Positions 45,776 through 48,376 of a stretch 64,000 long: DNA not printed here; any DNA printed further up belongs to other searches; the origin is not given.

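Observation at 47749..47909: Eight tandem GFLLAD hexapeptide repeats in the C-terminal extension of a secreted S8 protease, encoded with heavy synonymous codon variation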

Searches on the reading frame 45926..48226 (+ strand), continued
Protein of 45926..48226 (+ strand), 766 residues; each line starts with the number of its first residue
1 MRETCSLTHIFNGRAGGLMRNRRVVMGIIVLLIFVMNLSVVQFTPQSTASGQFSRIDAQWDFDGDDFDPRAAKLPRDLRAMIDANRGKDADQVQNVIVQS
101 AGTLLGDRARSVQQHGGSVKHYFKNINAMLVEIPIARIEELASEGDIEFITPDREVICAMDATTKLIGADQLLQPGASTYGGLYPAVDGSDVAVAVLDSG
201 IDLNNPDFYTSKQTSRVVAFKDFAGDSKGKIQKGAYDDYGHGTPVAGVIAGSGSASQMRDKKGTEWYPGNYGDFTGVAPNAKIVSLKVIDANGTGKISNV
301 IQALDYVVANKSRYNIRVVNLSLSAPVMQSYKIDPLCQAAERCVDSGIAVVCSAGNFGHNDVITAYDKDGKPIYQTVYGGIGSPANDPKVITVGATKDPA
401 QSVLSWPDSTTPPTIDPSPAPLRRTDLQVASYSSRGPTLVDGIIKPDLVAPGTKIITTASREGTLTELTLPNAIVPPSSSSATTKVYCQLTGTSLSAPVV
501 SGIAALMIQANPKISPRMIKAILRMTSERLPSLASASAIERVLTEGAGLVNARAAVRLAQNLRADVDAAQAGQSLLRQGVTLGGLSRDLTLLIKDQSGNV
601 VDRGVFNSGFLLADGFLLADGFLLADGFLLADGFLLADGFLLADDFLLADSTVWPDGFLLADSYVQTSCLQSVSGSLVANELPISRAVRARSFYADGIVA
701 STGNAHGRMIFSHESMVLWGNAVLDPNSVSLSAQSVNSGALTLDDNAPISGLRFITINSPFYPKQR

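Call 47: fold_search(model_id=the predicted structure, library=pdb)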
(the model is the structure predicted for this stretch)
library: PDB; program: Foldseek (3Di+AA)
matches with E <= 10: 932; with E <= 0.001: 331
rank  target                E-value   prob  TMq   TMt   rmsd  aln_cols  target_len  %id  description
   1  3afg_B                1.6e-31  1.00  0.44  0.66   4.9       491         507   29  Crystal structure of ProN-Tk-SP from Thermococcus kodakaraensis (released 2010-08-04)
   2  3afg_A                3.1e-31  1.00  0.44  0.66   4.9       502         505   28  Crystal structure of ProN-Tk-SP from Thermococcus kodakaraensis (released 2010-08-04)
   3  3whi_A                4.4e-24  1.00  0.40  0.84   4.3       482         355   23  Crystal structure of unautoprocessed form of IS1-inserted Pro-subtilisin E (released 2013-12-25)
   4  3whi_B                1.9e-23  1.00  0.40  0.84   4.2       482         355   22  Crystal structure of unautoprocessed form of IS1-inserted Pro-subtilisin E (released 2013-12-25)
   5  9ues_B                4.0e-23  1.00  0.36  0.66   3.0       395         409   30  Crystal structure of an inactive TKSP mutant in complex with the TKS propeptide (released 2026-02-18)
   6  3wiv_C                5.4e-23  1.00  0.39  0.72   5.2       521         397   22  Crystal structure of Pro-S324A/D356A (released 2014-10-01)
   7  2e1p                  4.4e-22  1.00  0.39  0.73   5.3       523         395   21  Crystal structure of pro-Tk-subtilisin (released 2007-01-16)
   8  2zwp_B                8.9e-22  1.00  0.38  0.73   5.3       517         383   22  Crystal structure of Ca3 site mutant of Pro-S324A (released 2009-06-23)
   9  2z2z                  1.7e-21  1.00  0.39  0.75   4.9       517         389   21  Crystal structure of unautoprocessed form of Tk-subtilisin soaked by 10mM CaCl2 (released 2007-12-04)
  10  3wiu_A                1.7e-21  1.00  0.39  0.72   5.4       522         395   21  Crystal structure of Pro-S324A/L349A (released 2014-10-01)
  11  3vhq                  1.9e-21  1.00  0.39  0.75   5.1       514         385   21  Crystal structure of the Ca6 site mutant of Pro-SA-subtilisin (released 2012-07-11)
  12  3wiu_C                1.9e-21  1.00  0.39  0.73   5.3       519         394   22  Crystal structure of Pro-S324A/L349A (released 2014-10-01)
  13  3wiu_B                3.2e-21  1.00  0.39  0.75   5.1       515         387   21  Crystal structure of Pro-S324A/L349A (released 2014-10-01)
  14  2zwp_A                4.3e-21  1.00  0.40  0.76   4.5       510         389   21  Crystal structure of Ca3 site mutant of Pro-S324A (released 2009-06-23)
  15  1r6v                  4.3e-21  1.00  0.40  0.45   6.0       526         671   20  Crystal structure of fervidolysin from Fervidobacterium pennivorans, a keratinolytic enzyme related to subtilisin (released 2004-10-19)
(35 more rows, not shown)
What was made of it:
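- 46202..46381 (+): I9-like N-terminal propeptide (residues about 93-152, beta-alpha-beta-beta-alpha-beta). Foldseek aligns 491 columns with ProN-Tk-SP 3afg, E 1.6e-31 (call 47).
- On Peptidase S8 (subtilase): Foldseek matches ProN-Tk-SP 3afg at E 1.6e-31 and pro-subtilisin E 3whi at E 4.4e-24 (call 47).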

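Call 54: search_protein_families(library=pfam, alignment_id=A1, max_evalue=0.001)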
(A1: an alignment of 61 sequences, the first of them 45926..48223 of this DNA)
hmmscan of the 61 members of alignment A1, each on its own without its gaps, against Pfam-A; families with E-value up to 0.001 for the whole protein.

A. member 1, window:45926-48223:+ (766 aa): 1 family
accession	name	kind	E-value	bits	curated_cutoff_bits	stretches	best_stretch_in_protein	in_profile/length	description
PF00082.27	Peptidase_S8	-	2.9e-50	171.7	21.8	1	189-530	1-276/288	Subtilase family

B. families by the number of members that match (of 61 scanned): 6 families
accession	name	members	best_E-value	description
PF00082.27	Peptidase_S8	61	3.2e-55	Subtilase family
PF25084.1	LbH_EIF2B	5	1.8e-05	EIF2B subunit epsilon LbH domain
PF00041.27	fn3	4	1.6e-10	Fibronectin type III domain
PF00132.30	Hexapep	4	1e-07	Bacterial transferase hexapeptide (six repeats)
PF05922.21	Inhibitor_I9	4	0.0001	Peptidase inhibitor I9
PF13946.11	DUF4214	1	5.8e-09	Domain of unknown function (DUF4214)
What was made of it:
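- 46202..46381 (+): Pfam Inhibitor_I9 hits 4 of 61 homologues (call 54).
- Only 4-5 of 61 homologues do so at E < 1e-3 (call 54).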
